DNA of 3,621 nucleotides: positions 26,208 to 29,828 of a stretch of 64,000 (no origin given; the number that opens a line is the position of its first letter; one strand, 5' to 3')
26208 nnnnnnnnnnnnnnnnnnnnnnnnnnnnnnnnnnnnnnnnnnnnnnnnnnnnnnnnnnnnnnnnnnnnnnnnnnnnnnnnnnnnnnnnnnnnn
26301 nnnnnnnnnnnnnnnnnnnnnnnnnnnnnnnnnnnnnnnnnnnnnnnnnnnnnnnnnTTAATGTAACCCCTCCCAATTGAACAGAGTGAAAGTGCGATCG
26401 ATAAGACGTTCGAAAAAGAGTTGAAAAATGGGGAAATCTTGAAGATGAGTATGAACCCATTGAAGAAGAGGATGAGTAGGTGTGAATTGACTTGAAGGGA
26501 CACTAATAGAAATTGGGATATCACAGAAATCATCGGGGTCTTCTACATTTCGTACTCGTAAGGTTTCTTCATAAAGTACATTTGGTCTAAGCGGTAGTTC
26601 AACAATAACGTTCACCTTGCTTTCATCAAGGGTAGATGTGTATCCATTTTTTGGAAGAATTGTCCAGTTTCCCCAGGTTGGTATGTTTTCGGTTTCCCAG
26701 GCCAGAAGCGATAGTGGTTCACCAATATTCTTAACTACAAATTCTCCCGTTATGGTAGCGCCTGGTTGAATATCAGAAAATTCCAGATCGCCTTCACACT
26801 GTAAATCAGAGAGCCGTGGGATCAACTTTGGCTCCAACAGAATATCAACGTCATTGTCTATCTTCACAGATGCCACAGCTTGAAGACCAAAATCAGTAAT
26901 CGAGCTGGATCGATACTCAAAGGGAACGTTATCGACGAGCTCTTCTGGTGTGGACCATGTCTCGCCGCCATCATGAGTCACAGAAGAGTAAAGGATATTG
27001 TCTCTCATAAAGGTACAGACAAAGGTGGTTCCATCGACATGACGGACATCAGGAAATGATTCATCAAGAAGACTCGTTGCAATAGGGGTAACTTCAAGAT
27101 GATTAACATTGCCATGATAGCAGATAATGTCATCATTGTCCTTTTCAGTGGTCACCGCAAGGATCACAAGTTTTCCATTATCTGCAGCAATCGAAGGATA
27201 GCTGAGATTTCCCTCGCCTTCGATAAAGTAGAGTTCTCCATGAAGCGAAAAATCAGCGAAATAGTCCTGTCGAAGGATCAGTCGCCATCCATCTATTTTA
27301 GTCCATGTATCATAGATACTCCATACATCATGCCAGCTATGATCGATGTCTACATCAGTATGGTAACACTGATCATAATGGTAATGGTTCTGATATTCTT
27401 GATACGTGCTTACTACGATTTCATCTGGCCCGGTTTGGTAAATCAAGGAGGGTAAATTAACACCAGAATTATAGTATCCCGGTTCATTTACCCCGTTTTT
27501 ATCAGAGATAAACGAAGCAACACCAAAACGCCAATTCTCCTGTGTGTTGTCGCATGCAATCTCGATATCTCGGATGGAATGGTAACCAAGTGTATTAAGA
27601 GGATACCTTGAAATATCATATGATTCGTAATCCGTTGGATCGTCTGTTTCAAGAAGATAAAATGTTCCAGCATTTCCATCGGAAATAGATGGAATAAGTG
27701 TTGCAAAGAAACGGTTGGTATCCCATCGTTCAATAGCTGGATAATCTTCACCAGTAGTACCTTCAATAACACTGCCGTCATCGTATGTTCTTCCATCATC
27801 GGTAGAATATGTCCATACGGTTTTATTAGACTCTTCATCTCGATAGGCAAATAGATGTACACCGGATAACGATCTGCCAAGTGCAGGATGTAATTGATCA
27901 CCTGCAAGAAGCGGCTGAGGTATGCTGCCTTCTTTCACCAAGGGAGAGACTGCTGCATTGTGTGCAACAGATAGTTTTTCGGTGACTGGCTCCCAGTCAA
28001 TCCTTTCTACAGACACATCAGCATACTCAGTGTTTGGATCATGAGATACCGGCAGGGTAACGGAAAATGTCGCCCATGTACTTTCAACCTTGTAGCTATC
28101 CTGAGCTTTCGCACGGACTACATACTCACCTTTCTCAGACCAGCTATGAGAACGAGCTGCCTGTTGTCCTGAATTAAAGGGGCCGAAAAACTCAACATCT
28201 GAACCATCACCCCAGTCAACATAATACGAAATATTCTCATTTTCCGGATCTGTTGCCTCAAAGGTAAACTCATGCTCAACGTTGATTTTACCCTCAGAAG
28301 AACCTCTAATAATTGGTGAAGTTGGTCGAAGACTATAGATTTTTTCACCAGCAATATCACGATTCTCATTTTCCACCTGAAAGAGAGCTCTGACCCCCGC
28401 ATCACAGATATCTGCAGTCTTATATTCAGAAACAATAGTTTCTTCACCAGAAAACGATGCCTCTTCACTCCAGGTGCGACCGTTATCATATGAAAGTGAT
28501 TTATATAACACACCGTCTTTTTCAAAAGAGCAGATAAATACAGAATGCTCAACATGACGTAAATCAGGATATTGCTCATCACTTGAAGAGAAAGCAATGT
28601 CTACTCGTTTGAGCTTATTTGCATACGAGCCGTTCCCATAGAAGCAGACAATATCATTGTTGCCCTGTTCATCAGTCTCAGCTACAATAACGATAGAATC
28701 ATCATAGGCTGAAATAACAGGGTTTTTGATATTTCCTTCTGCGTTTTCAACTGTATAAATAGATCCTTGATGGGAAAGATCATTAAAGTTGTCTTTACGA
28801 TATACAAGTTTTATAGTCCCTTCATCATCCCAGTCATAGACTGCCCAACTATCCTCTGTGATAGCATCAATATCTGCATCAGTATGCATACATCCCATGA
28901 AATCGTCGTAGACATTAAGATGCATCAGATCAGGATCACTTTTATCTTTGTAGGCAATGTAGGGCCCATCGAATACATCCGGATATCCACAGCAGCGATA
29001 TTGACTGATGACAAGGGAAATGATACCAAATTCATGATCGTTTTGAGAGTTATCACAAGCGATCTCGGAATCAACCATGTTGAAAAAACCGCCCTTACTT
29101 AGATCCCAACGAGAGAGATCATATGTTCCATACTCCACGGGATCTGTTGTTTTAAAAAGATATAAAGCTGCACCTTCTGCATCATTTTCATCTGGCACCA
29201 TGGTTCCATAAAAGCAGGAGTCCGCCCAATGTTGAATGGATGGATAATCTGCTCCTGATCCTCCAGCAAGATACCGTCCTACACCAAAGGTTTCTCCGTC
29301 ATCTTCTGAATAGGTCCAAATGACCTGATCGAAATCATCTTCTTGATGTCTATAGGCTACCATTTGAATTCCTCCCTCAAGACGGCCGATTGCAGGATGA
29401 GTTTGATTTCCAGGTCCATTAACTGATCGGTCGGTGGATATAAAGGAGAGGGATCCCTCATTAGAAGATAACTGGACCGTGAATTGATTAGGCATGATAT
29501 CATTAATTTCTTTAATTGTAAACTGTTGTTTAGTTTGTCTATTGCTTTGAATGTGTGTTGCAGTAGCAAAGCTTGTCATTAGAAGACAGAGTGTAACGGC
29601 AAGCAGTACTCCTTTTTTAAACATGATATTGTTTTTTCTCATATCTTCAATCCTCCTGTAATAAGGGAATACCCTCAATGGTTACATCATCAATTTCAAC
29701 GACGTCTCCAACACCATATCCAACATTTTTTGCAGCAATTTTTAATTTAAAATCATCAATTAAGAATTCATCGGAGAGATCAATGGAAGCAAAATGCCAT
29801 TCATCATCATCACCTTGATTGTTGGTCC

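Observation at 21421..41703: About 20 kb island of six consecutive giant secreted proteins: peptidases C25 and S8, a pseudo-C25 giant, a BNR propeller, a DUF2341/LamG protein and an SBBP propeller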

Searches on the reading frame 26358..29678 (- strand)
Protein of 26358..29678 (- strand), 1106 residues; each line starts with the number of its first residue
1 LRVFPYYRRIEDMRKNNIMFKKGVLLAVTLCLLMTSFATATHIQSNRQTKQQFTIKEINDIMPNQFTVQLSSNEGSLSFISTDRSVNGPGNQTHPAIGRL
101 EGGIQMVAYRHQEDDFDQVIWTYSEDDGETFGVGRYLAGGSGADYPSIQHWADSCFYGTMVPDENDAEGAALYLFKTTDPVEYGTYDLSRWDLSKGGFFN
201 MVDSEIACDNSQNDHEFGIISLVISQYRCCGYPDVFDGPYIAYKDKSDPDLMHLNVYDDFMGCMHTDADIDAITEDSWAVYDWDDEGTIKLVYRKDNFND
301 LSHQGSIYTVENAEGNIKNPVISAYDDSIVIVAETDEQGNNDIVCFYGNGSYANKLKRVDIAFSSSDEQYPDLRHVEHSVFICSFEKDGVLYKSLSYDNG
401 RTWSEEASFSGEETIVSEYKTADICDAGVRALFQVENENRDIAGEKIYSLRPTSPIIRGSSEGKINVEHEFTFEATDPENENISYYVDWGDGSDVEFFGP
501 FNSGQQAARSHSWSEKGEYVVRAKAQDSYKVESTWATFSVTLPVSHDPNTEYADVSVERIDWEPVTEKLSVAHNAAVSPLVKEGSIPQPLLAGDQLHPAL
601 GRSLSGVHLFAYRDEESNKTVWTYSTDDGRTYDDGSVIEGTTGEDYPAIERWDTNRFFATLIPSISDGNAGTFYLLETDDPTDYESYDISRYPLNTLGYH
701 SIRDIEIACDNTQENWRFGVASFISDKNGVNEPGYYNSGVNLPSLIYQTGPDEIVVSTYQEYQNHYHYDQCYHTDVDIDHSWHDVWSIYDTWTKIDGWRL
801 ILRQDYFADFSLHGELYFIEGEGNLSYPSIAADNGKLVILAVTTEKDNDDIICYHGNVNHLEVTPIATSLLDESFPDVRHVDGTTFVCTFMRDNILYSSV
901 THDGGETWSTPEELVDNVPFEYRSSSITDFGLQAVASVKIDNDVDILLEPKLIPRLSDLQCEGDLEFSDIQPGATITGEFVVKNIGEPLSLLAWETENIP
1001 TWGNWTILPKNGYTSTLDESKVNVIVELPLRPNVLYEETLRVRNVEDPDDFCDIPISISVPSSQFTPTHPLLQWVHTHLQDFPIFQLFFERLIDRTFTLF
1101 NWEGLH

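Call 3: search_protein_families(library=pfam, proteins=[window:26358-29678:-], max_evalue=0.01)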
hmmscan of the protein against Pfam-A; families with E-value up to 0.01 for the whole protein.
window:26358-29678:- (1106 aa): 4 families
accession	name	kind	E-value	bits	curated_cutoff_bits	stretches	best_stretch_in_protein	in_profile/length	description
PF13088.12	BNR_2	-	4.2e-08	33.3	31.4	0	891-917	179-207/277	BNR repeat-like domain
PF00801.26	PKD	-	0.00027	21.3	23.5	1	467-539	13-79/80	PKD domain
PF18911.6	PKD_4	-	0.00058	20.3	27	1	455-541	4-84/85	PKD domain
PF22620.2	OYE-like_second_a-b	-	0.008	16.7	25.5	0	475-520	80-125/128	OYE-like second alpha/beta domain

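Call 16: search_protein_families(library=ncbifam, proteins=[window:26358-29678:-], max_evalue=0.1)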
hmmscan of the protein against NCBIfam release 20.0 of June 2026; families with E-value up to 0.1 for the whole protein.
window:26358-29678:- (1106 aa): 1 family
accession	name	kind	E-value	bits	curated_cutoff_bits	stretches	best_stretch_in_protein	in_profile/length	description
NF011020.0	PRK14449.1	equivalog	0.04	13.9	103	0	321-374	35-88/90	acylphosphatase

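Call 23: search_protein_families(library=pfam, proteins=[window:26358-29678:-], max_evalue=10)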
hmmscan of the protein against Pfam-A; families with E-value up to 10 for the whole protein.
window:26358-29678:- (1106 aa): 6 families
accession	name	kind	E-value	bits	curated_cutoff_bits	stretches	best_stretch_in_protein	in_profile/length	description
PF13088.12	BNR_2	-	4.2e-08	33.3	31.4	2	891-917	179-207/277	BNR repeat-like domain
PF00801.26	PKD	-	0.00027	21.3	23.5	1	467-539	13-79/80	PKD domain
PF18911.6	PKD_4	-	0.00058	20.3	27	1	455-541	4-84/85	PKD domain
PF22620.2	OYE-like_second_a-b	-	0.008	16.7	25.5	1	475-520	80-125/128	OYE-like second alpha/beta domain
PF02012.26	BNR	-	0.075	13.5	27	2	900-910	2-12/12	BNR/Asp-box repeat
PF16409.10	DUF5017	-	0.11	12.4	28.8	1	538-576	78-116/187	Domain of unknown function (DUF5017)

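Call 30: find_related_loci(query=window:26358-29642:-, collection=metagenome_contigs, flank=10000)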
Query window:26358-29642:- (1094 aa) in metagenome_contigs; peptide patterns used: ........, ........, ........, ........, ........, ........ (x = any residue, [..] = any of these).
87 stretches matched a pattern, but none encodes a relative of the query by tblastn (E <= 1e-3).

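Call 42: search_solved_structures(query=window:26358-29642:-, max_evalue=1)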
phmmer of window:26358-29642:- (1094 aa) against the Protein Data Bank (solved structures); distinct sequences matched with E-value up to 1: 4.
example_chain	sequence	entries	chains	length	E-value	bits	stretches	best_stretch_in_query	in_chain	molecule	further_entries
4xed_A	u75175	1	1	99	2.6e-25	91.8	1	440-531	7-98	Peptidase M14, carboxypeptidase A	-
4jgu_A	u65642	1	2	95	0.12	13.5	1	450-517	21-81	ColH protein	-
7xt1_A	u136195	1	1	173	0.21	12.6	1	744-795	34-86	Protein BofC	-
2bw2_A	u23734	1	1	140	0.24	12.5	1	744-795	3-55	BYPASS OF FORESPORE C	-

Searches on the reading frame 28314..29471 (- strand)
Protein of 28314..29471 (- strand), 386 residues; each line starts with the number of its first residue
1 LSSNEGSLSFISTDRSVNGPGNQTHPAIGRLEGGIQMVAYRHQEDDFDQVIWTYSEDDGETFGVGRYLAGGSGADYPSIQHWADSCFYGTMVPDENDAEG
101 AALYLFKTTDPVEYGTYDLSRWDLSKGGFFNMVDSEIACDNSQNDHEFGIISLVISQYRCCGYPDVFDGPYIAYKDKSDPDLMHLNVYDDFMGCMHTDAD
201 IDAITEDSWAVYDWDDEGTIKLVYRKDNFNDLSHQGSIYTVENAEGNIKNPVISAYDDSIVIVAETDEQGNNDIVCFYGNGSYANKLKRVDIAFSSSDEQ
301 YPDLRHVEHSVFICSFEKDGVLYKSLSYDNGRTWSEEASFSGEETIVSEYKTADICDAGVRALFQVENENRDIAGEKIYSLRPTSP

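Call 76: predict_structure(alignment_id=A6)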
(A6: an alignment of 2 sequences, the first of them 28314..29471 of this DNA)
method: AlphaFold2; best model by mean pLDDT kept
length: 386 residues; sequences in the alignment: 2
mean_pLDDT: 35.3   pTM: 0.32
mean pLDDT of the five models: 35.3, 35.3, 34.9, 33.8, 30.9
residues with pLDDT >= 90: 0; 70-90: 0; 50-70: 54; < 50: 332
segments of 3 or more residues with pLDDT < 50: 1-238, 281-285, 298-301, 306-312, 320-386
pLDDT, mean of each block of 10 residues (from residue 1): 22 23 26 32 33 34 26 30 32 31 37 29 32 32 33 33 30 40 35 26 32 38 37 36 52 54 61 60 52 49 46 48 42 30 23 21 22 26 25
secondary structure, 60 per line:
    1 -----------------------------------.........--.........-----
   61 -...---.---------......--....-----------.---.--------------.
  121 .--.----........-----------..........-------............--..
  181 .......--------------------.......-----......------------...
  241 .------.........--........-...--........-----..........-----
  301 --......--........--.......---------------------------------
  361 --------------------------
elements in order: E36-44 E47-55 E62-64 E78-83 E86-89 E129-136 E148-157 E165-176 E179-187 E208-214 E220-225 E238-241 E248-256 E259-266 E273-280 E286-295 E303-308 E311-318 E321-327
